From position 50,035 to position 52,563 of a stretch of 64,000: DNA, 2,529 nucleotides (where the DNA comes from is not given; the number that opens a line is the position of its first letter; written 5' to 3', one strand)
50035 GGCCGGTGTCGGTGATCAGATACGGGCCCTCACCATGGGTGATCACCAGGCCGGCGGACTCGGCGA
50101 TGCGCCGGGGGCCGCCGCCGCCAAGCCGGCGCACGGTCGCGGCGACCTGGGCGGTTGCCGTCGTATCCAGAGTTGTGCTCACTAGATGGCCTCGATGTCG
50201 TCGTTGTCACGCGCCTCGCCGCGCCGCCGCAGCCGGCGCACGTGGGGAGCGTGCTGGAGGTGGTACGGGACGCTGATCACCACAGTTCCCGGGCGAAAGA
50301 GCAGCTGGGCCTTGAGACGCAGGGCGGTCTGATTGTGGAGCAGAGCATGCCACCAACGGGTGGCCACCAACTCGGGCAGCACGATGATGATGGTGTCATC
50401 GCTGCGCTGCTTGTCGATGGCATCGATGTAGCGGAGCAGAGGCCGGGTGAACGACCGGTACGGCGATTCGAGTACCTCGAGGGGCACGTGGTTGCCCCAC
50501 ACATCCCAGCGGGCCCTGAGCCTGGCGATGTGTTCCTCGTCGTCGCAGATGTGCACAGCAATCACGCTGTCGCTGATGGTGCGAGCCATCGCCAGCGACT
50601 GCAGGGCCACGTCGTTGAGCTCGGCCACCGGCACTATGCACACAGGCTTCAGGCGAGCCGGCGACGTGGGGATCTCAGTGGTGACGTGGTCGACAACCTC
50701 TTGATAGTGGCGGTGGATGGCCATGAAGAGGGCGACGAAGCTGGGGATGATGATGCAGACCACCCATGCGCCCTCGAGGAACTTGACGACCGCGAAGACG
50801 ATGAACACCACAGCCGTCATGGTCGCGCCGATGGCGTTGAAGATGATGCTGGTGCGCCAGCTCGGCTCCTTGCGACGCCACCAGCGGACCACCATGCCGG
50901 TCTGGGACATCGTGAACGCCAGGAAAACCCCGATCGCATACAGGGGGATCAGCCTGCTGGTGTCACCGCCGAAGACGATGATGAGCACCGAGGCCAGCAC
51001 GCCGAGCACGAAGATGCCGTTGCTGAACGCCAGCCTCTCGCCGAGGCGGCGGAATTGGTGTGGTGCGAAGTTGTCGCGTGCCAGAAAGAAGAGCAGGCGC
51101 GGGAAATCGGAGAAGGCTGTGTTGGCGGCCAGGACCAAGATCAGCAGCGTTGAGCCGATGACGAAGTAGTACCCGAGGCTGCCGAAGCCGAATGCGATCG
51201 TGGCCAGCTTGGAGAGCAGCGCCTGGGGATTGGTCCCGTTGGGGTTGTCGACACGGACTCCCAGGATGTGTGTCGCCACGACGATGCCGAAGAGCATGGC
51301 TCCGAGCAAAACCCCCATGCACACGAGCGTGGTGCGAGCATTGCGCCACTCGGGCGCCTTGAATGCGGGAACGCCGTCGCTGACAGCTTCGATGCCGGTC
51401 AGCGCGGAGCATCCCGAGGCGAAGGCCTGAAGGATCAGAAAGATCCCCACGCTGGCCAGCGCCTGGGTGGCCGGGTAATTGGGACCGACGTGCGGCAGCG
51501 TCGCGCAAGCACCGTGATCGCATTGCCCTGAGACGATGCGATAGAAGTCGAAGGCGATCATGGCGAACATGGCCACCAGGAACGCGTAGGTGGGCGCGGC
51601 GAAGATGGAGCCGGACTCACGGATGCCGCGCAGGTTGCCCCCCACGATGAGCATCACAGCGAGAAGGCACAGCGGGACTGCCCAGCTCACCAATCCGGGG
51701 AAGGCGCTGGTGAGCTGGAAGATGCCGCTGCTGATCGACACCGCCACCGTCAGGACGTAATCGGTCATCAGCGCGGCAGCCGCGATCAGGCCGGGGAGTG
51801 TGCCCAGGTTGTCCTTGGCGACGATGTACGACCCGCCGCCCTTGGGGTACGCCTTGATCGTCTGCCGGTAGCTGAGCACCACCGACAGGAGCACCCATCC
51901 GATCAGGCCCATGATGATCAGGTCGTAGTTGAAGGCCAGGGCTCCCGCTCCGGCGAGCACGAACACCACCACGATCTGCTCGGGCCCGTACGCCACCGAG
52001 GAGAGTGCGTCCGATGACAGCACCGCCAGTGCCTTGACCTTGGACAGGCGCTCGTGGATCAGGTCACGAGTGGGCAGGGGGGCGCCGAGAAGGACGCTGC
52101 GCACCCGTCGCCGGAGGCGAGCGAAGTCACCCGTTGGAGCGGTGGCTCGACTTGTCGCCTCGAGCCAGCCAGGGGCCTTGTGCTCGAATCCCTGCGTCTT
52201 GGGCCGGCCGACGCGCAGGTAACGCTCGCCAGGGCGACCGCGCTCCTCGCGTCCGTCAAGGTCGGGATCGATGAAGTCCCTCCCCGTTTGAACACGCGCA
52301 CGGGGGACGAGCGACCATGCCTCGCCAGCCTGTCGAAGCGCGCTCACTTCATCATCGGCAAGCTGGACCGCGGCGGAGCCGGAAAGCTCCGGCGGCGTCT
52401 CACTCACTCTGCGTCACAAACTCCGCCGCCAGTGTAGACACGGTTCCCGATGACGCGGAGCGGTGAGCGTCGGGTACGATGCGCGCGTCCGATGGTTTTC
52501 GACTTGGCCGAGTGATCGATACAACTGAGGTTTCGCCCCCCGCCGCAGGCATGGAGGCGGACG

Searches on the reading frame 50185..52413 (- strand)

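Call 51: search_protein_families(library=pfam, proteins=[window:50185-52413:-], max_evalue=0.001)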
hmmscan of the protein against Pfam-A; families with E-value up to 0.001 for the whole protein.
window:50185-52413:- (743 aa): 2 families
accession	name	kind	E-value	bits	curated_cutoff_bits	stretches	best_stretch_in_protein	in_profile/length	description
PF13520.12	AA_permease_2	-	3.3e-24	86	27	1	149-543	21-402/427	Amino acid permease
PF02705.21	K_trans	-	3.3e-07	29.6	24.8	0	472-575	337-438/454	K+ potassium transporter integral membrane domain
